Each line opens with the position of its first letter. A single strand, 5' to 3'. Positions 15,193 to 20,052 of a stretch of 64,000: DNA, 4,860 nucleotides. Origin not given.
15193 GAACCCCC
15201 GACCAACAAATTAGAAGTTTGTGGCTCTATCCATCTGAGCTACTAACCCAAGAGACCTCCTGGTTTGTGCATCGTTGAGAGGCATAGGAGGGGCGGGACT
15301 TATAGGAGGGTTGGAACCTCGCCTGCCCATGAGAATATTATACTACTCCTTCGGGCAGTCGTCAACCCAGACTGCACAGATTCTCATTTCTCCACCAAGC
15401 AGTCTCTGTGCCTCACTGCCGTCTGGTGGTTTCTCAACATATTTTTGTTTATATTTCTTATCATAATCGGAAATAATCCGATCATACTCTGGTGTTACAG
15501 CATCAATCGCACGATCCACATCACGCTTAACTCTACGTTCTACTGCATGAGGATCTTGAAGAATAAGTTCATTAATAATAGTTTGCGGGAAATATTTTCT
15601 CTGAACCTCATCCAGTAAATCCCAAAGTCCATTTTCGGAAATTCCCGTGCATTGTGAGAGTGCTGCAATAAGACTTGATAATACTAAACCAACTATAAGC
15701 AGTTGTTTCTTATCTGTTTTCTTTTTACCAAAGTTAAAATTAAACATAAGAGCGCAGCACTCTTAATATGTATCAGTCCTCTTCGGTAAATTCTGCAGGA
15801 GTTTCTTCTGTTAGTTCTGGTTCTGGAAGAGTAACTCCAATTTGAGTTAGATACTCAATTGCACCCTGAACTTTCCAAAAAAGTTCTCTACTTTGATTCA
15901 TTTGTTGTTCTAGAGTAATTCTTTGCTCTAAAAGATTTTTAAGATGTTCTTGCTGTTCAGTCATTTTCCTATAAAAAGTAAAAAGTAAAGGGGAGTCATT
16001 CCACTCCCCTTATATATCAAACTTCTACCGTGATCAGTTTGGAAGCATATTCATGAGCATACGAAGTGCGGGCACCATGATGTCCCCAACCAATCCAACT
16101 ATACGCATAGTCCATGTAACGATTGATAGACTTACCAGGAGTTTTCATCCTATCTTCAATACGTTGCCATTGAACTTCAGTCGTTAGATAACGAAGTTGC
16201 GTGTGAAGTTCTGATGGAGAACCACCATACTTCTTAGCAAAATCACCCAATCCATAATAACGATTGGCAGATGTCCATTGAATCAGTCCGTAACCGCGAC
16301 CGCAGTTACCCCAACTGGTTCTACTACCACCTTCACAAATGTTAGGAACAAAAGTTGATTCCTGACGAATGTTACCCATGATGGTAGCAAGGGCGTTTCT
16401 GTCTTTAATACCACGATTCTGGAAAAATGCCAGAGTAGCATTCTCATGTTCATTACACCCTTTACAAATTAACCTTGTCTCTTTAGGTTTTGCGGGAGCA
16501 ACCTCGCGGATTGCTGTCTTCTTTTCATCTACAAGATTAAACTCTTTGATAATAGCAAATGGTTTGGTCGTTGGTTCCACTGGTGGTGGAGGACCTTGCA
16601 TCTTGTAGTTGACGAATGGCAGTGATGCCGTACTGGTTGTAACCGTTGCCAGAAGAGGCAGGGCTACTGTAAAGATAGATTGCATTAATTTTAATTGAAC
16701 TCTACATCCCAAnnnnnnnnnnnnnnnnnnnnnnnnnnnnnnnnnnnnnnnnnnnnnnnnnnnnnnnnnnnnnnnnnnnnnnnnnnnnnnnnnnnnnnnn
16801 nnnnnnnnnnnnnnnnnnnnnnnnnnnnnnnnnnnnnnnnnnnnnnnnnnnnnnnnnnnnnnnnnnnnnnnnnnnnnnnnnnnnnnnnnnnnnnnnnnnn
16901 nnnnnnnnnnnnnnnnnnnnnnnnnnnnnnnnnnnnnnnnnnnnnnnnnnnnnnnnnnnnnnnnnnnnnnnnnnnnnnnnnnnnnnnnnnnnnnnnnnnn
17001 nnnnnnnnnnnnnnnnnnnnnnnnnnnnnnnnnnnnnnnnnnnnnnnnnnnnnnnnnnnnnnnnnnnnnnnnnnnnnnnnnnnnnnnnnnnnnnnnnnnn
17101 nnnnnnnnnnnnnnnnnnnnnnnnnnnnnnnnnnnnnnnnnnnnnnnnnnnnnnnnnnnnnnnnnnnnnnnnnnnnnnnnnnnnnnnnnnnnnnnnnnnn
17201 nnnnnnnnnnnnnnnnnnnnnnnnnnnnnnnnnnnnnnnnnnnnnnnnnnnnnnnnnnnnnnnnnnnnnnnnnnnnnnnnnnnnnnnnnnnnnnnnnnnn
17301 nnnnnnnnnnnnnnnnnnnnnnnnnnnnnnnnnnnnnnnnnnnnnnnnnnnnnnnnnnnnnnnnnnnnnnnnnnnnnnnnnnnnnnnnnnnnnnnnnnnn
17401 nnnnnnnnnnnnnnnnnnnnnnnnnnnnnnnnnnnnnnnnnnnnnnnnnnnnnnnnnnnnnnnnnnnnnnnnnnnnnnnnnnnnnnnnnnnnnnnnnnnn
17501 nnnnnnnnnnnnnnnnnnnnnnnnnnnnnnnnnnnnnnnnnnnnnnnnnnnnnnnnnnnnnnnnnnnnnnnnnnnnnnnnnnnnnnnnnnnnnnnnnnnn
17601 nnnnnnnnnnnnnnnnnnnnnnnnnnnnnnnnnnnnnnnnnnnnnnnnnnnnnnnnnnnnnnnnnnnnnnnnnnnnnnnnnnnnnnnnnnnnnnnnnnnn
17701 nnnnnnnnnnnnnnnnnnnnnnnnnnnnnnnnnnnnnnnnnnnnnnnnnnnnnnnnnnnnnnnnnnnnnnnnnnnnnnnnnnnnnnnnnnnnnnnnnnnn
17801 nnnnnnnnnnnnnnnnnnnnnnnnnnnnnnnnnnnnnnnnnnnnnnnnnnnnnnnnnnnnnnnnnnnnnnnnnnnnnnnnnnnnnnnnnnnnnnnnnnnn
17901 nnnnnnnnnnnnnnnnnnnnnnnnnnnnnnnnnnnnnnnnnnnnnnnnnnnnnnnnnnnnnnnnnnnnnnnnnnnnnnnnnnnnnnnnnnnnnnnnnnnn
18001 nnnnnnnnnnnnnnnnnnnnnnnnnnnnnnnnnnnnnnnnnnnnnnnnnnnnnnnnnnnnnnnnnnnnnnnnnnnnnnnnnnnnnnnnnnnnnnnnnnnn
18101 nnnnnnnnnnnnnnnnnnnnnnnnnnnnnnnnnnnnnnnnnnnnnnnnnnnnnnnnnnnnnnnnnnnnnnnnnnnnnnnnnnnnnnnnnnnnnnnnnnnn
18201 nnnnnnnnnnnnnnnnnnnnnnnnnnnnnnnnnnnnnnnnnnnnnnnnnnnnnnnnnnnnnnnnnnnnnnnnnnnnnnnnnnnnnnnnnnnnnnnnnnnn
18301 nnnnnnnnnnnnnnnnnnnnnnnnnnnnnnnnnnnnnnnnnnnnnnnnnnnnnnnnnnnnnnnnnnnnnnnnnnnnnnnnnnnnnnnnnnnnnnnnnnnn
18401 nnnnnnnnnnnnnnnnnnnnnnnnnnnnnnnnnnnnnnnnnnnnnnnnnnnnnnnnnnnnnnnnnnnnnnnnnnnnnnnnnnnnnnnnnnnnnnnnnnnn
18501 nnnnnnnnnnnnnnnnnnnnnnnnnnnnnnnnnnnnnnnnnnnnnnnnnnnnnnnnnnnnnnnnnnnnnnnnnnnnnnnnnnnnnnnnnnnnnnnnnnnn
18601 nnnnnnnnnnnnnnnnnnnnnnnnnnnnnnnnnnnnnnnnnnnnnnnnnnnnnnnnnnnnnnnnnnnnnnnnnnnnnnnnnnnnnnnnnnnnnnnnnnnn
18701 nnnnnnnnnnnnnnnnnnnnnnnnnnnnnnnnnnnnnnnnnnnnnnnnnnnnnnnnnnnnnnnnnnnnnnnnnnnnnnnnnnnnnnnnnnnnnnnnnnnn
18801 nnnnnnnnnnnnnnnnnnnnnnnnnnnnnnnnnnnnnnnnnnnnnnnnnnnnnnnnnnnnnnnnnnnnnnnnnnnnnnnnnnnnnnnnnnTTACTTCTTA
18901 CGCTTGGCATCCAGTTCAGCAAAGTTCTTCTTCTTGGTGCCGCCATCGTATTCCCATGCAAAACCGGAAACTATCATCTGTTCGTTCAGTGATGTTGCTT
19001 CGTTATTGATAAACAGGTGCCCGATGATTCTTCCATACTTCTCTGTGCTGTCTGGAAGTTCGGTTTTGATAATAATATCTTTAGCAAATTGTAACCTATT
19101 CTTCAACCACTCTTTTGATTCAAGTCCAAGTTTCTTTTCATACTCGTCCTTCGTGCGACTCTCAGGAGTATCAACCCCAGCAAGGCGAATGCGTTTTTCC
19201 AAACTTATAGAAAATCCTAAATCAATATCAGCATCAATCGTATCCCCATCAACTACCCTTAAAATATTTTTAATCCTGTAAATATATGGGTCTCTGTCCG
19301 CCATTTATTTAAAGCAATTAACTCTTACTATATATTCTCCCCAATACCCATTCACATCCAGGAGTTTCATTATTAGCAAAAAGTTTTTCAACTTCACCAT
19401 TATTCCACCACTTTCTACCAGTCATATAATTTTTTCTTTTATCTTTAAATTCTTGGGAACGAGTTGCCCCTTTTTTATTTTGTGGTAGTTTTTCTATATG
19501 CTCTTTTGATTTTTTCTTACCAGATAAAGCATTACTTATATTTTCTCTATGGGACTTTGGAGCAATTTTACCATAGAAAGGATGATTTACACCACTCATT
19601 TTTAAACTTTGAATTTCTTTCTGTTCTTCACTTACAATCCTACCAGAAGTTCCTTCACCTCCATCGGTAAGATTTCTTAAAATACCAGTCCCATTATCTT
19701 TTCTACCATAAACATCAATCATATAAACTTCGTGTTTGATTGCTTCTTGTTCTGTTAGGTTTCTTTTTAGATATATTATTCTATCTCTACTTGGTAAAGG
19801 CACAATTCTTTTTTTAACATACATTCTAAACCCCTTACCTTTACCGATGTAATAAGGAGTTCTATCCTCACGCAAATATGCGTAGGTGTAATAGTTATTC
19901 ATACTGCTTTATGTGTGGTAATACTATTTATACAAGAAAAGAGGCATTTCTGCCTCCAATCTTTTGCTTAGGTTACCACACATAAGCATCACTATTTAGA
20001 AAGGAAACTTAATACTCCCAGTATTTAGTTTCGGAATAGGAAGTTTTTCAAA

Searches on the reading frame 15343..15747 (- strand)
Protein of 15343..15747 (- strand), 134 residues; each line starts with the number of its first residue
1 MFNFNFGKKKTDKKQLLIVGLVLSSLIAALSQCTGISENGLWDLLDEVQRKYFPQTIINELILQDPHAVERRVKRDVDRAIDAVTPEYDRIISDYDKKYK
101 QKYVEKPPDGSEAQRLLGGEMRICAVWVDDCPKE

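Call 59: search_protein_families(library=pfam, proteins=[window:15343-15747:-], max_evalue=0.1)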
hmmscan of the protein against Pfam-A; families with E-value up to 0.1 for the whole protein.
window:15343-15747:- (134 aa): 1 family
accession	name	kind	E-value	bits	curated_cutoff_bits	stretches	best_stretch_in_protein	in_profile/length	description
PF06276.17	FhuF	-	0.047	14.6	25.2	1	22-56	92-126/161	Ferric iron reductase FhuF-like transporter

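Call 133: search_protein_families(library=phrogs, proteins=[window:15343-15747:-], max_evalue=0.001)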
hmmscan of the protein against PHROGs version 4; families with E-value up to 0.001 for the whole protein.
window:15343-15747:- (134 aa): 1 family
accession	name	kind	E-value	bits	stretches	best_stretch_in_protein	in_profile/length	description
phrog_3316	-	unknown function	1.1e-25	91.3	1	2-132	7-128/130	-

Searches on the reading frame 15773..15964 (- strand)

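Call 59: search_protein_families(library=pfam, proteins=[window:15773-15964:-], max_evalue=0.1)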
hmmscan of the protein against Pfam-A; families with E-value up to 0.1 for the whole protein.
window:15773-15964:- (63 aa): 1 family
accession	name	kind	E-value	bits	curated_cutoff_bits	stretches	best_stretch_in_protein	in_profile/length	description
PF05397.17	Med15_fungi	-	0.034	14.8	25.2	1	1-27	59-85/112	Mediator complex subunit 15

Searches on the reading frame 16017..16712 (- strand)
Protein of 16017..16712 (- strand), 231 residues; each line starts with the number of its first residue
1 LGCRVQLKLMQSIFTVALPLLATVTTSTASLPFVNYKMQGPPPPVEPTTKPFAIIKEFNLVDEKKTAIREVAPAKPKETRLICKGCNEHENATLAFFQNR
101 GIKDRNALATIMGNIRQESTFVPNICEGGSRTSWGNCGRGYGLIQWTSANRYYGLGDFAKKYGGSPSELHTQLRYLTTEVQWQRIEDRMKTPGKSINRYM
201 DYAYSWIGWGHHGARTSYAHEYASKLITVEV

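Call 4: search_protein_families(library=pfam, proteins=[window:16017-16712:-], max_evalue=0.1)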
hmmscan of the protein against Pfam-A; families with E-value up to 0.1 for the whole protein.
window:16017-16712:- (231 aa): 1 family
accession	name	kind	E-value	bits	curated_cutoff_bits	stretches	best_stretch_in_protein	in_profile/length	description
PF18013.6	Phage_lysozyme2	-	6.8e-17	62.4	28.2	1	91-225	4-139/140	Phage tail lysozyme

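Call 5: search_protein_families(library=phrogs, proteins=[window:16017-16712:-], max_evalue=0.1)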
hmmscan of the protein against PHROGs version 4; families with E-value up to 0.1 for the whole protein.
window:16017-16712:- (231 aa): 12 families
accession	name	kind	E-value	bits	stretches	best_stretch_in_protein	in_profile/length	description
phrog_512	-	unknown function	4.4e-64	216.8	1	64-228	30-198/199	-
phrog_8949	-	unknown function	7.6e-12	46.4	1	100-191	346-427/557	-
phrog_11037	-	unknown function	1.8e-09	38.3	1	91-181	19-102/365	-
phrog_23764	-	unknown function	1.6e-06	28.9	1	200-227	1-28/30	-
phrog_9570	-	tail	5.9e-06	26.4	1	88-184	478-563/689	tail length tape measure protein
phrog_20388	-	lysis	0.00078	19.5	1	82-180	17-117/527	endolysin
phrog_37633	-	lysis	0.0042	17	1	107-151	169-218/375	endolysin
phrog_10479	-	unknown function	0.013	14.4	1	105-169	873-944/1083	-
phrog_19487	-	tail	0.025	13.9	1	83-129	819-864/1147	tail length tape measure protein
phrog_24864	-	unknown function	0.026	13.9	1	99-182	131-210/729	-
phrog_31817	-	unknown function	0.038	14.6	1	96-171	24-95/190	-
phrog_35693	-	unknown function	0.045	12.5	1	106-153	174-214/858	-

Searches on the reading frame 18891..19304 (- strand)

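Call 4: search_protein_families(library=pfam, proteins=[window:18891-19304:-], max_evalue=0.1)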
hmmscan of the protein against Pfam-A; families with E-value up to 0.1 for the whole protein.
window:18891-19304:- (137 aa): 1 family
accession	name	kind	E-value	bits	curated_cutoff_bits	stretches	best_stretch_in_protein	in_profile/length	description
PF00565.23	SNase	-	4.5e-15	56.5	21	1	38-129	1-91/107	Staphylococcal nuclease homologue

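Call 5: search_protein_families(library=phrogs, proteins=[window:18891-19304:-], max_evalue=0.1)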
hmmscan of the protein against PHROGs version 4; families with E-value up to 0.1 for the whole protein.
window:18891-19304:- (137 aa): 3 families
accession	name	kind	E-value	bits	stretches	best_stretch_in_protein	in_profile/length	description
phrog_452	-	DNA, RNA and nucleotide metabolism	2.1e-46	159.2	1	3-136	62-194/201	endonuclease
phrog_8809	-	unknown function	1.1e-15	56.8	1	13-133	1102-1218/2317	-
phrog_20876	-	DNA, RNA and nucleotide metabolism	5.4e-09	36.5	1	14-113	170-256/395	nuclease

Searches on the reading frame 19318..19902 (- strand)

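Call 59: search_protein_families(library=pfam, proteins=[window:19318-19902:-], max_evalue=0.1)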
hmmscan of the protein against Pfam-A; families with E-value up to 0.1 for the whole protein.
window:19318-19902:- (194 aa): 1 family
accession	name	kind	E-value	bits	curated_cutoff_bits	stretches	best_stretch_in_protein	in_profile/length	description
PF07460.16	NUMOD3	-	0.0035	17.7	20.4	1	87-114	1-28/37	NUMOD3 motif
